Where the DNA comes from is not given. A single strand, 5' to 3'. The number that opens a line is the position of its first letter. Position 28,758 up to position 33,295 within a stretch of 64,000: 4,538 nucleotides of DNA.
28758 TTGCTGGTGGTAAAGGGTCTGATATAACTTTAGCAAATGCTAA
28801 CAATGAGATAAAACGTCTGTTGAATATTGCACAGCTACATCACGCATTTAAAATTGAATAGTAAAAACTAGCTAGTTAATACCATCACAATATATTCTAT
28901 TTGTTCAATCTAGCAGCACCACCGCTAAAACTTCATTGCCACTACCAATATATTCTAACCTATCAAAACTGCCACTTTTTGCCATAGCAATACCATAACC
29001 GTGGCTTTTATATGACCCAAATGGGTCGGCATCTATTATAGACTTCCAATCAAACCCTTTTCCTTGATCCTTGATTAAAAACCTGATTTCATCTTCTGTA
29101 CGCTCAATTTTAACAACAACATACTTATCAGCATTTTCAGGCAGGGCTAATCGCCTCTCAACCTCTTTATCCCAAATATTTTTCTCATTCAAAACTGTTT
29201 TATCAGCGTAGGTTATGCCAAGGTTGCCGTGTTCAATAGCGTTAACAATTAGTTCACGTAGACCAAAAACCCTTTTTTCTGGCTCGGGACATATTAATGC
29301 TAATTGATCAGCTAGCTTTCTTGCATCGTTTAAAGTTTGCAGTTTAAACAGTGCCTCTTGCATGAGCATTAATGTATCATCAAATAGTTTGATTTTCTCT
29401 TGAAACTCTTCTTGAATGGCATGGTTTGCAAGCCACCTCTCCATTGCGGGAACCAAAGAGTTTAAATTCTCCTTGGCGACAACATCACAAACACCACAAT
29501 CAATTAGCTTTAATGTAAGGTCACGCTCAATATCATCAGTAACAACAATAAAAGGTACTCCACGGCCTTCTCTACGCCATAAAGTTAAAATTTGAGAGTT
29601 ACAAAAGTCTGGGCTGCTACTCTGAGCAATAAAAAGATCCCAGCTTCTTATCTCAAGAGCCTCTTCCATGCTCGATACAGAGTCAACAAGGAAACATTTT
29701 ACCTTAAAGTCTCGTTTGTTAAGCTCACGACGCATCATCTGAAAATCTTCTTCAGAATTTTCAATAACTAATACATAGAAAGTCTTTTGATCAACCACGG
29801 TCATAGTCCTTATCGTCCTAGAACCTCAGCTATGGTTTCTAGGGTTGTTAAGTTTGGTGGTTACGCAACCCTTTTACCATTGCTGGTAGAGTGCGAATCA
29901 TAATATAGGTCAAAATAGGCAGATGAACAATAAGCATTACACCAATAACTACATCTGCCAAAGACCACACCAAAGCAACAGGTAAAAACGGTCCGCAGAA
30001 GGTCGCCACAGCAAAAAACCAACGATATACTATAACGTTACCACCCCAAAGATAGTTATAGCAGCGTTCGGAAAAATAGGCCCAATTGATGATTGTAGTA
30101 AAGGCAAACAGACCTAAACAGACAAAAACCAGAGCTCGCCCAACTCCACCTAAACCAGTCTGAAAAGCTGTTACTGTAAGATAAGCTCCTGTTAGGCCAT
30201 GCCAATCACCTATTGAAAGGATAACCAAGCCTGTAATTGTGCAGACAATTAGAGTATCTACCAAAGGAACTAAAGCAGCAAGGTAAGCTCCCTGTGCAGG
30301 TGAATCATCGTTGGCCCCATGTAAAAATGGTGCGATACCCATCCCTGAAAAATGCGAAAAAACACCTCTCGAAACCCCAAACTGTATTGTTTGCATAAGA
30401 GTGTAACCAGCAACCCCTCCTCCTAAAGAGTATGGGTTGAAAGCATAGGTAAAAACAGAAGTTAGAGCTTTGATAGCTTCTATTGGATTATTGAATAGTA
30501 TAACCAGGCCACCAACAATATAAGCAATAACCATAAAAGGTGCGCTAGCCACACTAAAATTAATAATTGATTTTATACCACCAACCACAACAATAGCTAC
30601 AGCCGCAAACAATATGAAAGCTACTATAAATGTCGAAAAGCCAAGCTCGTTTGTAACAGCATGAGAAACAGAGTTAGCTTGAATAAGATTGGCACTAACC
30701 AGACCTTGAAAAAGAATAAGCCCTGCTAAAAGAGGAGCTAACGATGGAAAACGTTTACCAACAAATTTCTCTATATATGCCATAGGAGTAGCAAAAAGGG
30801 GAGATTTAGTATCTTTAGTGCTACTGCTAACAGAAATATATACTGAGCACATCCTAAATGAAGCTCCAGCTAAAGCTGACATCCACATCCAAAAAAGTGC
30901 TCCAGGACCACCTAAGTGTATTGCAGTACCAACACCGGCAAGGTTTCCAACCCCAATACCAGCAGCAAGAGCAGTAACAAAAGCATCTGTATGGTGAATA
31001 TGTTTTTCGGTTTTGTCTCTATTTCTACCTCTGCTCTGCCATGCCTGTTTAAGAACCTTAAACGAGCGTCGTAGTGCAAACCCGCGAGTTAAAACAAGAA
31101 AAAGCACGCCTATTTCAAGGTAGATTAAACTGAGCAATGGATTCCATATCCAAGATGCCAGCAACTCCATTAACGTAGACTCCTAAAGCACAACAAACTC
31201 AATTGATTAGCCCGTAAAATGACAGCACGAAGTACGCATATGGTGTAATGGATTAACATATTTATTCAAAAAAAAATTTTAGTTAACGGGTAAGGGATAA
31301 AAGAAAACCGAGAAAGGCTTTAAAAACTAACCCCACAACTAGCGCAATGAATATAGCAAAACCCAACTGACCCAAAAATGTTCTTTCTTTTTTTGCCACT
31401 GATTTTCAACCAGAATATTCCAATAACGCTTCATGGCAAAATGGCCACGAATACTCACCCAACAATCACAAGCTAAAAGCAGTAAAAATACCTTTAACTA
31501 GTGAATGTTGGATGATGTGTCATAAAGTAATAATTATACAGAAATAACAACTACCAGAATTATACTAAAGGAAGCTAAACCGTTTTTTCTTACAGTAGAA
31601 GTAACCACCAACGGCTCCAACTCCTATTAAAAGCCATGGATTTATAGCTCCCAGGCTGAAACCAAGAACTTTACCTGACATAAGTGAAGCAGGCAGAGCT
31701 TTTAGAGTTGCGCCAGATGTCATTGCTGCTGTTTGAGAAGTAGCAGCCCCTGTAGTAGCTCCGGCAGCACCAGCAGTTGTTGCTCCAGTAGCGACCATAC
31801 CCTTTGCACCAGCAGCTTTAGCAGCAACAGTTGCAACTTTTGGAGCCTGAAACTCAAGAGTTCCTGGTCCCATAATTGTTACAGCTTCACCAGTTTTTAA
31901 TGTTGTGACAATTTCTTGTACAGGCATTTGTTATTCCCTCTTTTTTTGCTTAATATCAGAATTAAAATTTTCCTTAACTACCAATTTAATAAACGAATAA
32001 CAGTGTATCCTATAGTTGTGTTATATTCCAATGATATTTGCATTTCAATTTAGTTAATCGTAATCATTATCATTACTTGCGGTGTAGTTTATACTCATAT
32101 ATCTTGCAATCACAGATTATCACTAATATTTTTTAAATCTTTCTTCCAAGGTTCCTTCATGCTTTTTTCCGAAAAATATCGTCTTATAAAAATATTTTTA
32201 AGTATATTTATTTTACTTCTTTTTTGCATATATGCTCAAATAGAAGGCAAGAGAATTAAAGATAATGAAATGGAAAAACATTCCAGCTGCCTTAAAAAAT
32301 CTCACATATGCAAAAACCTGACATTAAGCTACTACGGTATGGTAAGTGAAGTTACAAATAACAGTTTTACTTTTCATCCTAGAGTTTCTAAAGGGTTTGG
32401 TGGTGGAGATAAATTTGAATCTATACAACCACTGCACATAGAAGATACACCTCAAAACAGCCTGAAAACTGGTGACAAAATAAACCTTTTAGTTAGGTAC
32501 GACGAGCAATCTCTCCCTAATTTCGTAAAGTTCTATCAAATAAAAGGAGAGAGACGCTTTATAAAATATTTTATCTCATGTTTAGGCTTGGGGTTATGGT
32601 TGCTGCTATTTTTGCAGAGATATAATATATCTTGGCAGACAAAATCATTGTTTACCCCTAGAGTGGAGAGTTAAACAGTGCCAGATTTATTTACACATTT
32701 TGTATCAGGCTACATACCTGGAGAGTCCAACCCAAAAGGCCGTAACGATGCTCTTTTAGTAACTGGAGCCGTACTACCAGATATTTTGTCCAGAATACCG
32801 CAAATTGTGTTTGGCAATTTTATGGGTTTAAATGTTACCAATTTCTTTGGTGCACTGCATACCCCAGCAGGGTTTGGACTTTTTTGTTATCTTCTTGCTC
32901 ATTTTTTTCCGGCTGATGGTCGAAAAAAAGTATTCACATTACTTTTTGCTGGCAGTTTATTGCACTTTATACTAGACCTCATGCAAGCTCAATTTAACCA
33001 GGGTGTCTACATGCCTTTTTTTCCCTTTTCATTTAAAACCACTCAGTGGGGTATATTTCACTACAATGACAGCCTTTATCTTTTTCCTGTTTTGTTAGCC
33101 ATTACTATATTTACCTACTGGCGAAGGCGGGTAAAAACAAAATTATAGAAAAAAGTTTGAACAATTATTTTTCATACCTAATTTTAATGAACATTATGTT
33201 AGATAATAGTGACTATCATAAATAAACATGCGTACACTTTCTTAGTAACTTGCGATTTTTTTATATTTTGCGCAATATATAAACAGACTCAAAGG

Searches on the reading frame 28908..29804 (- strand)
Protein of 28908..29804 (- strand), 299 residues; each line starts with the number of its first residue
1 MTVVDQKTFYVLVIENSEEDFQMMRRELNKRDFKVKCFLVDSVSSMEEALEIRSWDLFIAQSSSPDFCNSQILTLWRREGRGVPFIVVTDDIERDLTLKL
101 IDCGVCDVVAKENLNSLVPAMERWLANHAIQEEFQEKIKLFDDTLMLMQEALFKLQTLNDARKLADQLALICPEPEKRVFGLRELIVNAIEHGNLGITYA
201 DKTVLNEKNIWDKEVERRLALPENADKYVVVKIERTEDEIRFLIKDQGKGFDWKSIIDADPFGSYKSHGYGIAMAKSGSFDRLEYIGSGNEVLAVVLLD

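Call 70: search_protein_families(library=pfam, proteins=[window:28908-29804:-], max_evalue=0.0001)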
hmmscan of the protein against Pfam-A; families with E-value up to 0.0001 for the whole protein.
window:28908-29804:- (299 aa): 2 families
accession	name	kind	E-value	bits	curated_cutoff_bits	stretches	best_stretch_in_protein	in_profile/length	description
PF13581.12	HATPase_c_2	-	9.1e-09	35.8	27.4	1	179-293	33-124/127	Histidine kinase-like ATPase domain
PF00072.30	Response_reg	-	6.6e-05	23.5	30.2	0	11-115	1-104/111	Response regulator receiver domain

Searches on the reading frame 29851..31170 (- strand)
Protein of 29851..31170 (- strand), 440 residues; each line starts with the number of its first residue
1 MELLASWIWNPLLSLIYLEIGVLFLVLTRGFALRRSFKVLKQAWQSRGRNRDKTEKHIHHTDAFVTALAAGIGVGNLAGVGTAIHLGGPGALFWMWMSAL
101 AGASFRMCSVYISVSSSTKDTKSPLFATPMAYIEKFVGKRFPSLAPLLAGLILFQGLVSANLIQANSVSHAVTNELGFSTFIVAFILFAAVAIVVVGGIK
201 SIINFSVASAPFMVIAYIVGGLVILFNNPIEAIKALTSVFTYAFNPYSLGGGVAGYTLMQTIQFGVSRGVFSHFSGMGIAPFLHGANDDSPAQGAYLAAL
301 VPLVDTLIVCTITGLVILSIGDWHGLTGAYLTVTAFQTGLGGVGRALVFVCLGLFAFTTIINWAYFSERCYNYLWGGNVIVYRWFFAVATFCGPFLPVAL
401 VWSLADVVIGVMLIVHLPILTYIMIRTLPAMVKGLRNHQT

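Call 70: search_protein_families(library=pfam, proteins=[window:29851-31170:-], max_evalue=0.0001)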
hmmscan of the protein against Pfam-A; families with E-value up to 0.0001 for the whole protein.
window:29851-31170:- (440 aa): 1 family
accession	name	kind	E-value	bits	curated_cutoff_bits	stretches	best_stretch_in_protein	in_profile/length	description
PF01235.23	Na_Ala_symp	-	2e-87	294.5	24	1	50-423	5-368/392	Sodium:alanine symporter family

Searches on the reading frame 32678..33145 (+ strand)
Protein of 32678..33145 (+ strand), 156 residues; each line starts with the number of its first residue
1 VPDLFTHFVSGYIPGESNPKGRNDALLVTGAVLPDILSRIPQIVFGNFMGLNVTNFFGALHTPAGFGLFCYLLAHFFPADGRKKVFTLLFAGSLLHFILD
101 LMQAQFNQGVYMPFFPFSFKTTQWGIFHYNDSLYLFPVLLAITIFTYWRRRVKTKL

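Call 70: search_protein_families(library=pfam, proteins=[window:32678-33145:+], max_evalue=0.0001)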
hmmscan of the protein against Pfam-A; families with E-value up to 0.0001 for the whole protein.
window:32678-33145:+ (156 aa): 1 family
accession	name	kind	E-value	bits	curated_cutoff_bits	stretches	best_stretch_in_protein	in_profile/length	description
PF04307.19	YdjM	-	3.5e-10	40.1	29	1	5-151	4-152/176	YdjM inner membrane protein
